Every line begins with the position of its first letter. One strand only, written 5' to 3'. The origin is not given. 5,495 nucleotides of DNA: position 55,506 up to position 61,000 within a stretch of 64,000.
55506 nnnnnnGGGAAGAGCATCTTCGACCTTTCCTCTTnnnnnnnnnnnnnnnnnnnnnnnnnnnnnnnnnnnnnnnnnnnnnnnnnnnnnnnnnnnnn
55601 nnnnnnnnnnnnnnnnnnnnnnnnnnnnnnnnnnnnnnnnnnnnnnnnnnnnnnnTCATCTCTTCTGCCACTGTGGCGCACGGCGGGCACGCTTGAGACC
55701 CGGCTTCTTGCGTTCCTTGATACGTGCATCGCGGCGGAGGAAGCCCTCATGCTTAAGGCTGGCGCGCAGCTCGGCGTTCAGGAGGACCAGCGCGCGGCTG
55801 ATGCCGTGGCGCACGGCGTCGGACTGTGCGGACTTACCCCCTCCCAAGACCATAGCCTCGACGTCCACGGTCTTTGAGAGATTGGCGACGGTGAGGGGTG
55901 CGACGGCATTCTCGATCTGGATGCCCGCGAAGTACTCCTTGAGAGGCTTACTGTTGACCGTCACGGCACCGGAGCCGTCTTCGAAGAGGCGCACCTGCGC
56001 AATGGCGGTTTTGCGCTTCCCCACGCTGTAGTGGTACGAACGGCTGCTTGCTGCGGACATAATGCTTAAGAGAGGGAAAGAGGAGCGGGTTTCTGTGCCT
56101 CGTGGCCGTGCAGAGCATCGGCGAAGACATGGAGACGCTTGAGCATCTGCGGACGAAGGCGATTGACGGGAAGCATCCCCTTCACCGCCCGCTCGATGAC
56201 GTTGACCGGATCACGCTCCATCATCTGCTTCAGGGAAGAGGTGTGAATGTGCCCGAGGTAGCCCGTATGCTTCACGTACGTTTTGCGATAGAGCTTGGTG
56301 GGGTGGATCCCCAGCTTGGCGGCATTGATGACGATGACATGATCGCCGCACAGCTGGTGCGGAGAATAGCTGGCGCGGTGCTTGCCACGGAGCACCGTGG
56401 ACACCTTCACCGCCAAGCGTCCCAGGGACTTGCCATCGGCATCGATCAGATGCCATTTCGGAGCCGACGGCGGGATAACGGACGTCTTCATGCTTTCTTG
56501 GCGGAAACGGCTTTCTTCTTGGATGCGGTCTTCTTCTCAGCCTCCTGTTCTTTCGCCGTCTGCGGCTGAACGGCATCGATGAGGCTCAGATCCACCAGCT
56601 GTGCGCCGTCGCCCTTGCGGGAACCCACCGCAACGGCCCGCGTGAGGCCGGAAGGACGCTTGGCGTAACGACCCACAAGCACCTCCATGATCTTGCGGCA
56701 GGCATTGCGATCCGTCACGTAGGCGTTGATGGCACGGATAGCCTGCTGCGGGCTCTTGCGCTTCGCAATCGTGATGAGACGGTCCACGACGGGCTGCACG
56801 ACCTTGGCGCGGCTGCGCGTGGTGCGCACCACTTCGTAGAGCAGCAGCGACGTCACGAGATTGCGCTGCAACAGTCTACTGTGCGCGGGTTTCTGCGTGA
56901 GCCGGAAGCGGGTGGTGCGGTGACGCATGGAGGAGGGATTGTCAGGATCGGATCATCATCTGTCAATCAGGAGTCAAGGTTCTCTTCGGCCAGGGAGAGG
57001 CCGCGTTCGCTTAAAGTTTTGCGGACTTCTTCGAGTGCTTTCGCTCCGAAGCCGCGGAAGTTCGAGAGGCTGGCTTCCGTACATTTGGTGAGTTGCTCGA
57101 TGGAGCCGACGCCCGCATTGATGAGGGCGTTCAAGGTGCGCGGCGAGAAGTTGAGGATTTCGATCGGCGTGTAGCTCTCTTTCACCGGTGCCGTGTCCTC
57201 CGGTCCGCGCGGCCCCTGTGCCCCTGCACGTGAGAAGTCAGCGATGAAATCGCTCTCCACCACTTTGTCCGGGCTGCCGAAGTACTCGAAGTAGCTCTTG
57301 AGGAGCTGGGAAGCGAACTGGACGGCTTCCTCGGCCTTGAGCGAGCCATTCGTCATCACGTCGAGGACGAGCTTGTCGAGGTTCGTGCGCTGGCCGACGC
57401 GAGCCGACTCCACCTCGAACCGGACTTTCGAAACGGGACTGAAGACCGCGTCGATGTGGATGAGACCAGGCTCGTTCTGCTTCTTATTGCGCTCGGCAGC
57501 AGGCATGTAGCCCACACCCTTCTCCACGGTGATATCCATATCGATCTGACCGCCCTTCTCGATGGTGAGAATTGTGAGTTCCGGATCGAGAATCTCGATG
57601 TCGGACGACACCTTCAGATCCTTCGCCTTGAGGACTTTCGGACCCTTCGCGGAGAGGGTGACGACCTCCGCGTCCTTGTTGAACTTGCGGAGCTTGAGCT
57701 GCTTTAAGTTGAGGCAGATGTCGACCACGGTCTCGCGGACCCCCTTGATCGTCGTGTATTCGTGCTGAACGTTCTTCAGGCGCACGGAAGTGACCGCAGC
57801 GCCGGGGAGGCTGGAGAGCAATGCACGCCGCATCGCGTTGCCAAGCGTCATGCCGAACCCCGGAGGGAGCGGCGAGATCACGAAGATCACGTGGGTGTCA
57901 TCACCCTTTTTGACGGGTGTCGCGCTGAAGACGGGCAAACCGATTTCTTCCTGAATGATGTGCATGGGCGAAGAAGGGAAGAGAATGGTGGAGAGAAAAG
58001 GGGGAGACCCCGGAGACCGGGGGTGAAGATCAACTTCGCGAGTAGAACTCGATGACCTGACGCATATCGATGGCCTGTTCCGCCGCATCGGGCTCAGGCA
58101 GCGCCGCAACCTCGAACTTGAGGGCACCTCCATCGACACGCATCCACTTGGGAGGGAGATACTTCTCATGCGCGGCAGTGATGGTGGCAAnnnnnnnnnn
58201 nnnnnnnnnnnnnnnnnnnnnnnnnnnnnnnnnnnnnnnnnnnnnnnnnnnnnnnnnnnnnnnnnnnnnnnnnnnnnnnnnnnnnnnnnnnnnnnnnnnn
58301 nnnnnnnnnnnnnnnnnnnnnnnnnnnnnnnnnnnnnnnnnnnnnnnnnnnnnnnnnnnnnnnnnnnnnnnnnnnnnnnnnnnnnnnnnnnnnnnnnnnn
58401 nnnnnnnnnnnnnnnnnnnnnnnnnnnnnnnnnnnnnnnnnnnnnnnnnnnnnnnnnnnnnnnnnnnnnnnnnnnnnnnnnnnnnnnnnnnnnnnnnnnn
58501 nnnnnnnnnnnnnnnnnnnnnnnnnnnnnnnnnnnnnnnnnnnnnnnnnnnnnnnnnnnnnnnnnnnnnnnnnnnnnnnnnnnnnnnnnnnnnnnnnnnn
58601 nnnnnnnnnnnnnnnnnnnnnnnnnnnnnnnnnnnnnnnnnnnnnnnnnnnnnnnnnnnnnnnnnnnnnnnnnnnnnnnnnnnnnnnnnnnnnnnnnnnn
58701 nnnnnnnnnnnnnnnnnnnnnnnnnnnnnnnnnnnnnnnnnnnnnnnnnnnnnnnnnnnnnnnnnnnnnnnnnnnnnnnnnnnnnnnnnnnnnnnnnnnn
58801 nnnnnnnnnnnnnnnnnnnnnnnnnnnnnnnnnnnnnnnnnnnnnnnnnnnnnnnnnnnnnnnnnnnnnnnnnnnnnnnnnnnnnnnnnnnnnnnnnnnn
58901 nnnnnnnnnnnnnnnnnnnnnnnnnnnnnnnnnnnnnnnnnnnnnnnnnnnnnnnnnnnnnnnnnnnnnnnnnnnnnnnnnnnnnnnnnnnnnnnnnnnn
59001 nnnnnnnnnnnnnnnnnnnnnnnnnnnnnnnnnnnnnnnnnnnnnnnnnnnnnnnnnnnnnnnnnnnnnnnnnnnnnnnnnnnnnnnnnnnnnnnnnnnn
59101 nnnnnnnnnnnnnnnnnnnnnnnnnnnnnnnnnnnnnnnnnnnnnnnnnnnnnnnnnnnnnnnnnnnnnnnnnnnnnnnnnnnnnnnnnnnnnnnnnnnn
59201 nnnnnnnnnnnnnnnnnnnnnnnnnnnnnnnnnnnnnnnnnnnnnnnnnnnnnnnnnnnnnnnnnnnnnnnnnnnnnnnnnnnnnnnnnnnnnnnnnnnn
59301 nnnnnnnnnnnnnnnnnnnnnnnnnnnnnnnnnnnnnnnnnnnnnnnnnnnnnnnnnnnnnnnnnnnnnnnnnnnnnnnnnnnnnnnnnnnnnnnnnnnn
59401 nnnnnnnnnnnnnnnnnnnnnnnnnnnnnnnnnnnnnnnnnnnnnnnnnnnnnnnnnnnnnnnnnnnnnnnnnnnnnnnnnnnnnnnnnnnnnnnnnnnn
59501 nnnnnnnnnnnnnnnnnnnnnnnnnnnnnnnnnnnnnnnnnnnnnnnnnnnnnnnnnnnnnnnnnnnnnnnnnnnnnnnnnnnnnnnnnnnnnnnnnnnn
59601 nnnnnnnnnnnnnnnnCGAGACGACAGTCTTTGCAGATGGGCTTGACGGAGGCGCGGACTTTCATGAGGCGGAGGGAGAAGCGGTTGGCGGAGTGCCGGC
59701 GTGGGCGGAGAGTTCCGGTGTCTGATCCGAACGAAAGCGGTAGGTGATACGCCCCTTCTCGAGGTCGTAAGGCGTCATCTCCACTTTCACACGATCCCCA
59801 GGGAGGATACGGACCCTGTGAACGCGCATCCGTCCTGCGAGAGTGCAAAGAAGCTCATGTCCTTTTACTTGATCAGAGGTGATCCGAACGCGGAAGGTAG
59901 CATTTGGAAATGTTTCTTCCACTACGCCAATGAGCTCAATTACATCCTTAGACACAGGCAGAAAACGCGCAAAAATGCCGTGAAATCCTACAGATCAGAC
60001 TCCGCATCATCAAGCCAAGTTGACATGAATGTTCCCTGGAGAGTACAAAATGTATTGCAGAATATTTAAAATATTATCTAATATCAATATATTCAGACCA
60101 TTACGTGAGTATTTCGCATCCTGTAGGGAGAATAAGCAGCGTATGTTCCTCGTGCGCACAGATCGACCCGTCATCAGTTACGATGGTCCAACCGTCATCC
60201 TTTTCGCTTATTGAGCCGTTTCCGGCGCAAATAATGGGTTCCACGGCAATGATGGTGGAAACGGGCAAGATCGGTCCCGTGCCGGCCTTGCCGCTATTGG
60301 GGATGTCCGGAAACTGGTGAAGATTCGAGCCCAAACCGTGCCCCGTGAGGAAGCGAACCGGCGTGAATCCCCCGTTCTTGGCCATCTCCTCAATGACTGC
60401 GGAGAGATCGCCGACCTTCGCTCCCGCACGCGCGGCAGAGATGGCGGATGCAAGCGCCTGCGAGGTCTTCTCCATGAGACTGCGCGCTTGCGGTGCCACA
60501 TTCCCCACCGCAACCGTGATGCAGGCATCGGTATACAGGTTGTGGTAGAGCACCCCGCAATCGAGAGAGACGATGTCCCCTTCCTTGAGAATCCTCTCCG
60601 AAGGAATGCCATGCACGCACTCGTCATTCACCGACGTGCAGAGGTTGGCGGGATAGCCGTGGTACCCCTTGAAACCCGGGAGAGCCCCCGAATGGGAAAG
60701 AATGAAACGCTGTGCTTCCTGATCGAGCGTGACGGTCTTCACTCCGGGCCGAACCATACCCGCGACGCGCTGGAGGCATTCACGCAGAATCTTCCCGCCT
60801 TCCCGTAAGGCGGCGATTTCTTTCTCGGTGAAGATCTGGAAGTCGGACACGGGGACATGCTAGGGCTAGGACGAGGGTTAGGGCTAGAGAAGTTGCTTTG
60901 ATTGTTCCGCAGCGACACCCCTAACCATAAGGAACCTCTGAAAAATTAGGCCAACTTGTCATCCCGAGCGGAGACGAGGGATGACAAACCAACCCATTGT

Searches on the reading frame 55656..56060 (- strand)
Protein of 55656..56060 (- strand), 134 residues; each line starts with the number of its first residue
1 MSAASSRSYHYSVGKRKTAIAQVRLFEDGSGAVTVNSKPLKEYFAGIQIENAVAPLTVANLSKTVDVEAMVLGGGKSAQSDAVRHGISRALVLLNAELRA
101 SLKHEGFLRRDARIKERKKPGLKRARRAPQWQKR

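Call 81: search_protein_families(library=pfam, proteins=[window:55656-56060:-], max_evalue=0.001)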
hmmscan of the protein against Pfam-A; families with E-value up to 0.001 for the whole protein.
window:55656-56060:- (134 aa): 1 family
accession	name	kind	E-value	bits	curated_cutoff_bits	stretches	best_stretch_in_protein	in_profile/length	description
PF00380.25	Ribosomal_S9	-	4.3e-40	137.4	22.5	1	14-134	1-121/121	Ribosomal protein S9/S16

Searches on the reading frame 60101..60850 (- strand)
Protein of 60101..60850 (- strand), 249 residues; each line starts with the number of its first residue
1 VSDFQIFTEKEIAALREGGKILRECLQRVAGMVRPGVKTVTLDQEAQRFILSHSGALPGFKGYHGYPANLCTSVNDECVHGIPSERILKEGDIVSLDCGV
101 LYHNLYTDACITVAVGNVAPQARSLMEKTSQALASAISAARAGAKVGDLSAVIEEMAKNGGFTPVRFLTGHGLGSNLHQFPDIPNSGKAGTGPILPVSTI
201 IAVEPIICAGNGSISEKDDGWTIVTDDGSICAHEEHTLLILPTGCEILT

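Call 81: search_protein_families(library=pfam, proteins=[window:60101-60850:-], max_evalue=0.001)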
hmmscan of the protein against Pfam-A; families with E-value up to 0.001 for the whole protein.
window:60101-60850:- (249 aa): 1 family
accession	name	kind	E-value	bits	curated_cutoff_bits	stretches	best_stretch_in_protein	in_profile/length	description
PF00557.29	Peptidase_M24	-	5e-40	137.9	23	1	14-240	2-206/208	Metallopeptidase family M24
